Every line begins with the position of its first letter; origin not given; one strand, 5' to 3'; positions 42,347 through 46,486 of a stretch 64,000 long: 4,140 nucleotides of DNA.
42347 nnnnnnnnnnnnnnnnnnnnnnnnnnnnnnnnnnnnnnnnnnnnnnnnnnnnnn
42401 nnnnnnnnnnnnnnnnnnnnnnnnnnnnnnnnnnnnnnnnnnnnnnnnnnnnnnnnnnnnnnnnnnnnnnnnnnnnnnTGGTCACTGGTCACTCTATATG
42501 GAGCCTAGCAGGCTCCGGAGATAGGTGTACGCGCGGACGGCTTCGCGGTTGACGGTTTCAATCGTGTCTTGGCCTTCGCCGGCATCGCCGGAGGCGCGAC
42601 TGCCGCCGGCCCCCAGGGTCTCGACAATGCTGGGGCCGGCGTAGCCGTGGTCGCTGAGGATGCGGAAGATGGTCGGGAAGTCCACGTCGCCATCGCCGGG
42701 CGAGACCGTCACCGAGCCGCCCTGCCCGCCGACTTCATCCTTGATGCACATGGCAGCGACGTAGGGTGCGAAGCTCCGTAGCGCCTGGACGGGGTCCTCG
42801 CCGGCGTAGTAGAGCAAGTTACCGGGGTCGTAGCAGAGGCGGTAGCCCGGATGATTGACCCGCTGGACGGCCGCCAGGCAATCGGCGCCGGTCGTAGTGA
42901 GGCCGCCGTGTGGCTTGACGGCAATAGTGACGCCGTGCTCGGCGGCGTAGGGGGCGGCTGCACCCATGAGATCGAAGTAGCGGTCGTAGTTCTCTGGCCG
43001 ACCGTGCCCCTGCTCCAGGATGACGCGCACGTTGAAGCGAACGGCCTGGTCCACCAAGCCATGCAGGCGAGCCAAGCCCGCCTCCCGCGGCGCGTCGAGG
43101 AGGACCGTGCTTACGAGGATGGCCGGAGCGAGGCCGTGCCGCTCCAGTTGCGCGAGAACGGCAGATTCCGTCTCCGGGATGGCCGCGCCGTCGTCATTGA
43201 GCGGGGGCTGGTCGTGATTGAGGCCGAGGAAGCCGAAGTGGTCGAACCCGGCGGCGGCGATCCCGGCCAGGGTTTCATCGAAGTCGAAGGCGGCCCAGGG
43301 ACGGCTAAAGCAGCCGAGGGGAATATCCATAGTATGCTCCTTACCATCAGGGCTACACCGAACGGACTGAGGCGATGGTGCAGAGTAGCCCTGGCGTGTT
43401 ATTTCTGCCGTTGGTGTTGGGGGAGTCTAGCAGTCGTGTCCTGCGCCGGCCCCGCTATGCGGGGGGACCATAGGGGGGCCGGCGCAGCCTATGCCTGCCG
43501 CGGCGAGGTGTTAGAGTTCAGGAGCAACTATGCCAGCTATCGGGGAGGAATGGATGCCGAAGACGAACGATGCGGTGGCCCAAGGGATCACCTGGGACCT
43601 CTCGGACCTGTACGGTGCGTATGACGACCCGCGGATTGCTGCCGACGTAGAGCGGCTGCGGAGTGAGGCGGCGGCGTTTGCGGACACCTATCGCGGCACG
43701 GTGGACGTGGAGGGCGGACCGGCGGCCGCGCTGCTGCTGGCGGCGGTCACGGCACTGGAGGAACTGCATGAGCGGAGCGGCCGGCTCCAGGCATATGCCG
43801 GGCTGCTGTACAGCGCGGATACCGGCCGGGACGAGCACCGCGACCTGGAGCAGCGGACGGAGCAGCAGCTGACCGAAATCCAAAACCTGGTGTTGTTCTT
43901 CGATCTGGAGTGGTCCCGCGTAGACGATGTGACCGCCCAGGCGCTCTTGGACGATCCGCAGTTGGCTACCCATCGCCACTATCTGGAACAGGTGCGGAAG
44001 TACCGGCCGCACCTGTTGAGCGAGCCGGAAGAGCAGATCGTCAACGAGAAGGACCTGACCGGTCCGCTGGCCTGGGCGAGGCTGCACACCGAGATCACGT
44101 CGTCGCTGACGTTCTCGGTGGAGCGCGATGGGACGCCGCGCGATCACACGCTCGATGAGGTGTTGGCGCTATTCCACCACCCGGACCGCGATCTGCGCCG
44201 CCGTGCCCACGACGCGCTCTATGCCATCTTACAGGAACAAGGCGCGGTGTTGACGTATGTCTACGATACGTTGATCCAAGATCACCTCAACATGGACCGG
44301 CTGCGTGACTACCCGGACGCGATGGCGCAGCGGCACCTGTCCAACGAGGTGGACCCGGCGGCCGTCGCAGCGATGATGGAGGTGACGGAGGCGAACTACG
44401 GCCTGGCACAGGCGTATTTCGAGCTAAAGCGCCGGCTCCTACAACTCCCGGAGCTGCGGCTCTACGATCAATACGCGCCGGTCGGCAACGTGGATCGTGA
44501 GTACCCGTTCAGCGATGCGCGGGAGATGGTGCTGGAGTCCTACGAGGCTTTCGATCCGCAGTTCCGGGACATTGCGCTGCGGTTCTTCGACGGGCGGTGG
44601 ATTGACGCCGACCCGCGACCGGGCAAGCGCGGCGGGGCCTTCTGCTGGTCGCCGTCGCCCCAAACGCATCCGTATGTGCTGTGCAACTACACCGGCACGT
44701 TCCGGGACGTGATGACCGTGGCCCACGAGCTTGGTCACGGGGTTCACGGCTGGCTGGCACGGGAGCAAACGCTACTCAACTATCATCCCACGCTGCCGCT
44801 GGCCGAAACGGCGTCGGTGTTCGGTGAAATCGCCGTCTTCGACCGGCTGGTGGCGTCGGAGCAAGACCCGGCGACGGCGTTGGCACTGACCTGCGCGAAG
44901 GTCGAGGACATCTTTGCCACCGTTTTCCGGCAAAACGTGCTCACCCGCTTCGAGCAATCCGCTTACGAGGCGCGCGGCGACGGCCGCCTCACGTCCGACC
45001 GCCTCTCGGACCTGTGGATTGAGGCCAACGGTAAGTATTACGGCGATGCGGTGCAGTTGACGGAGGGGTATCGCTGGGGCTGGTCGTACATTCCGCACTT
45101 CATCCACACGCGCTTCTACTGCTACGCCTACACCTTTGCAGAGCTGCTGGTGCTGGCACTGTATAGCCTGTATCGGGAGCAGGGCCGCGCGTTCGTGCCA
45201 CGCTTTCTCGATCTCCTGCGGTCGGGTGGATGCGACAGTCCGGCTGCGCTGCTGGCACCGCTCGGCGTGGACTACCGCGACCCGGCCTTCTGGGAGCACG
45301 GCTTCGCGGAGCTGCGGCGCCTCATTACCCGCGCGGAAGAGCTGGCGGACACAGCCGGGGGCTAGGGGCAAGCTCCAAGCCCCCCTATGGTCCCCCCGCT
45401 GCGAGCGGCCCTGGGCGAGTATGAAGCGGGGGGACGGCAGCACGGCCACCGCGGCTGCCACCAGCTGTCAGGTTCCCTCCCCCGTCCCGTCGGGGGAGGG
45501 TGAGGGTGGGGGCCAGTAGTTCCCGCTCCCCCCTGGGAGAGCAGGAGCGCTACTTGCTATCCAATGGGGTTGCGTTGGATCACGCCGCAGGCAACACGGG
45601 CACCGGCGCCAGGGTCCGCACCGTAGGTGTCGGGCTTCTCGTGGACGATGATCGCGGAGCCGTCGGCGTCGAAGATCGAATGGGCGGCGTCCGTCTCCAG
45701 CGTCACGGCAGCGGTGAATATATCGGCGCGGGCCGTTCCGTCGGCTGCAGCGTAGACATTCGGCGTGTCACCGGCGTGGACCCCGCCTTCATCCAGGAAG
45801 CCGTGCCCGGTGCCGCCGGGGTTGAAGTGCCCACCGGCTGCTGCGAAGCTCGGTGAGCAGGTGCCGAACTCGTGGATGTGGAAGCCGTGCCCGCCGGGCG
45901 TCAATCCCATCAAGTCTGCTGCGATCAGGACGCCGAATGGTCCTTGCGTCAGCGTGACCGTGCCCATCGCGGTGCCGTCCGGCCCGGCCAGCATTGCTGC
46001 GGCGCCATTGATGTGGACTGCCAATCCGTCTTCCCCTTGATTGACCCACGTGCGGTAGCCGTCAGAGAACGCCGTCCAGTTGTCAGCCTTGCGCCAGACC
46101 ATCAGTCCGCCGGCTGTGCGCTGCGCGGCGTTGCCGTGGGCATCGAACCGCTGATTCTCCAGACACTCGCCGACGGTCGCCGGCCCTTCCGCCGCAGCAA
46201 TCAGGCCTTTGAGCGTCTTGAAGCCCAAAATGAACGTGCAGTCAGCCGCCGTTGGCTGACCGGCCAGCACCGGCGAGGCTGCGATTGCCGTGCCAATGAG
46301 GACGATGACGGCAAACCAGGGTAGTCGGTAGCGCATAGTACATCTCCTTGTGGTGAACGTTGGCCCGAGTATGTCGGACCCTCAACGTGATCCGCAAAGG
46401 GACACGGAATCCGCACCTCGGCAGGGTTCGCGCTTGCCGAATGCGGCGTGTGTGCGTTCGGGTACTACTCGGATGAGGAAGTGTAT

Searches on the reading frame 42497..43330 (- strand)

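Call 92: search_protein_families(library=pfam, proteins=[window:42497-43330:-], max_evalue=0.00001)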
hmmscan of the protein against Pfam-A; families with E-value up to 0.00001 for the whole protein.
window:42497-43330:- (278 aa): 1 family
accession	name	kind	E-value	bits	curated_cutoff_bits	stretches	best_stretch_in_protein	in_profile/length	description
PF01261.30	AP_endonuc_2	-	1.1e-29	104.4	31.1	1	24-247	4-236/249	Xylose isomerase-like TIM barrel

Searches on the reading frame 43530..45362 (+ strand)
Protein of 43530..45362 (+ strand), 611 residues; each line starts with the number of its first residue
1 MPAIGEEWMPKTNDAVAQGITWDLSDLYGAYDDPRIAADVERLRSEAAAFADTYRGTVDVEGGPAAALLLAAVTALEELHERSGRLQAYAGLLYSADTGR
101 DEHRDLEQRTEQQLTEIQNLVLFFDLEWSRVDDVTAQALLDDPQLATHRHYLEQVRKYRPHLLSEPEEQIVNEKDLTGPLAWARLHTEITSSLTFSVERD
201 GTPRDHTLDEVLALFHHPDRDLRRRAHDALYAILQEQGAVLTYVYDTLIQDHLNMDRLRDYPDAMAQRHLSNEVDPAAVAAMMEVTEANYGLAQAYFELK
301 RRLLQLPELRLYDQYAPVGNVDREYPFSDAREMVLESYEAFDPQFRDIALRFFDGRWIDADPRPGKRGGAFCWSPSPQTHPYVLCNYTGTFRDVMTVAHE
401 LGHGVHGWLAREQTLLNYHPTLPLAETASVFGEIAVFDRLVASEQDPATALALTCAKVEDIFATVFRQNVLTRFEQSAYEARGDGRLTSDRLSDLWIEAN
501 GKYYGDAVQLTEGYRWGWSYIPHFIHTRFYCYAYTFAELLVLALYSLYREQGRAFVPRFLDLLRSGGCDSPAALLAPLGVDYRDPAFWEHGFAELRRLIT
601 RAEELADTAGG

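Call 92: search_protein_families(library=pfam, proteins=[window:43530-45362:+], max_evalue=0.00001)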
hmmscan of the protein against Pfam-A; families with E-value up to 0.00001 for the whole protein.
window:43530-45362:+ (611 aa): 2 families
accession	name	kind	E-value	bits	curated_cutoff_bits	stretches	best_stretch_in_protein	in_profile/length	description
PF01432.26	Peptidase_M3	-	1.4e-44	153.7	27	1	214-592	2-455/457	Peptidase family M3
PF08439.15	Peptidase_M3_N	-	5.6e-16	58.9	25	1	127-195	1-70/70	Oligopeptidase F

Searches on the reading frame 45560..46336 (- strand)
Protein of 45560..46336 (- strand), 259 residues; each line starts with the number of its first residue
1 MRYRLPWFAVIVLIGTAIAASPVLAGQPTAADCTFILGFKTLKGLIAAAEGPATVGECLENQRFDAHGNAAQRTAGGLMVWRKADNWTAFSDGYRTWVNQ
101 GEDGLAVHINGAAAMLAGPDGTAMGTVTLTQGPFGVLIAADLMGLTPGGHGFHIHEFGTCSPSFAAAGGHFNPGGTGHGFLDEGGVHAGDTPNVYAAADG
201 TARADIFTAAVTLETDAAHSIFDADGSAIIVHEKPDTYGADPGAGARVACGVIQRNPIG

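Call 92: search_protein_families(library=pfam, proteins=[window:45560-46336:-], max_evalue=0.00001)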
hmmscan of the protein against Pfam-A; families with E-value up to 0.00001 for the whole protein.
window:45560-46336:- (259 aa): 1 family
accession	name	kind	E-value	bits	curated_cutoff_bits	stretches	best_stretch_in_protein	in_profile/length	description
PF00080.25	Sod_Cu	-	2.1e-37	129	28.9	1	125-253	3-133/133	Copper/zinc superoxide dismutase (SODC)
